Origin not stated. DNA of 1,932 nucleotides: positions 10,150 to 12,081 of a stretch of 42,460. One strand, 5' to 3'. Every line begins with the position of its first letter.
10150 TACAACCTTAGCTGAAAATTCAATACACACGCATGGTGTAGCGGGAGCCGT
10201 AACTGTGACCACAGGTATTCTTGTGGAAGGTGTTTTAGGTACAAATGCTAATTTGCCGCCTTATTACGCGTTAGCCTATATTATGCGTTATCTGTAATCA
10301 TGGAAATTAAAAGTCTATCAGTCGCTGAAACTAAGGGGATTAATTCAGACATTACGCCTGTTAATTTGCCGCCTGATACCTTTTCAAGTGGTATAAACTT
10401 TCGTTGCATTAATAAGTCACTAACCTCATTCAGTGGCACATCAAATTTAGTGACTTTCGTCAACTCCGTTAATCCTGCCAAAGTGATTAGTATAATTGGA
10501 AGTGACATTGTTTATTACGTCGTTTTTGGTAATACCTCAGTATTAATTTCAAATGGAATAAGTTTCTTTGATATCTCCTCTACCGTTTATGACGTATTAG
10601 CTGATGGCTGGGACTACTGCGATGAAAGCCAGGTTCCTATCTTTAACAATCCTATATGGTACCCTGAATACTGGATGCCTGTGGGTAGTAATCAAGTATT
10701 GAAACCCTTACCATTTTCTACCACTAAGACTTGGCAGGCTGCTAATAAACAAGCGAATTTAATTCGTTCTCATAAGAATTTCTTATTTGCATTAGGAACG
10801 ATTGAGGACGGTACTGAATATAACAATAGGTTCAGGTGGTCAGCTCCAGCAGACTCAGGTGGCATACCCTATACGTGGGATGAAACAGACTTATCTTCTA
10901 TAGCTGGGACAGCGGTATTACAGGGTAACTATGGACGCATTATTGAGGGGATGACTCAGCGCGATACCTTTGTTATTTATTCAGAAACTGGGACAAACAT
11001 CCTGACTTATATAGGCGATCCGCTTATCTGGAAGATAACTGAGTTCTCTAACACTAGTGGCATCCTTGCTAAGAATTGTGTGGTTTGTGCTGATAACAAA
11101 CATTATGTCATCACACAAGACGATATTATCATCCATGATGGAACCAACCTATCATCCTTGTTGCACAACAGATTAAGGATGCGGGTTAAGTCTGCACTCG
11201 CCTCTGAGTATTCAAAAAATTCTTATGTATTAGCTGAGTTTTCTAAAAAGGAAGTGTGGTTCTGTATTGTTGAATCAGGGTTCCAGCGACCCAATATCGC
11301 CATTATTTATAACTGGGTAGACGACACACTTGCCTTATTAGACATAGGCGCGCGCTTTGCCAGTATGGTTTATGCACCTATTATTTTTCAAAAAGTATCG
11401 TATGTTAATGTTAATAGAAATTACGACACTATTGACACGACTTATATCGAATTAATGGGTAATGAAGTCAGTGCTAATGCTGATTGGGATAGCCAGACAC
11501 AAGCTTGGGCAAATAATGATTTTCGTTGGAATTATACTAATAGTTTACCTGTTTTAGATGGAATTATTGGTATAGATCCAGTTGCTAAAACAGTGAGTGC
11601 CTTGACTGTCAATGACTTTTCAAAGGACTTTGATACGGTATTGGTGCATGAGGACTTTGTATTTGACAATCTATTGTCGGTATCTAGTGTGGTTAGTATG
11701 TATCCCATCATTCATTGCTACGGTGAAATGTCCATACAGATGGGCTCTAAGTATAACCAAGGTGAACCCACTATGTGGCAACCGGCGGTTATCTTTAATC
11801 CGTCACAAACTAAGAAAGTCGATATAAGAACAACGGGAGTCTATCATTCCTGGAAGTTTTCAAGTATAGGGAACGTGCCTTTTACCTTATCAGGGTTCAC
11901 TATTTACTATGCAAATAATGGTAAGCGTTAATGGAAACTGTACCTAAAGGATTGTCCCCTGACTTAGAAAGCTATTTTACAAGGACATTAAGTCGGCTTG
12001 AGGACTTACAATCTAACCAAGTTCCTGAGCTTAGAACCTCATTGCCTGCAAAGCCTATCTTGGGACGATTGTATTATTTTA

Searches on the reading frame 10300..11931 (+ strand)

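Call 46: search_protein_families(library=phrogs, proteins=[window:10300-11931:+], max_evalue=0.0001)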
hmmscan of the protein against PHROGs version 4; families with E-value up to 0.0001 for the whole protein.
window:10300-11931:+ (543 aa): 2 families
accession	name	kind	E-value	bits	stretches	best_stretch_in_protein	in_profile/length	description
phrog_3287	-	head and packaging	1.1e-71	243.2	1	1-543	1-524/524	virion structural protein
phrog_14417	-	tail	7.1e-15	54.8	1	149-334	589-800/1005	tail fiber protein; host specificity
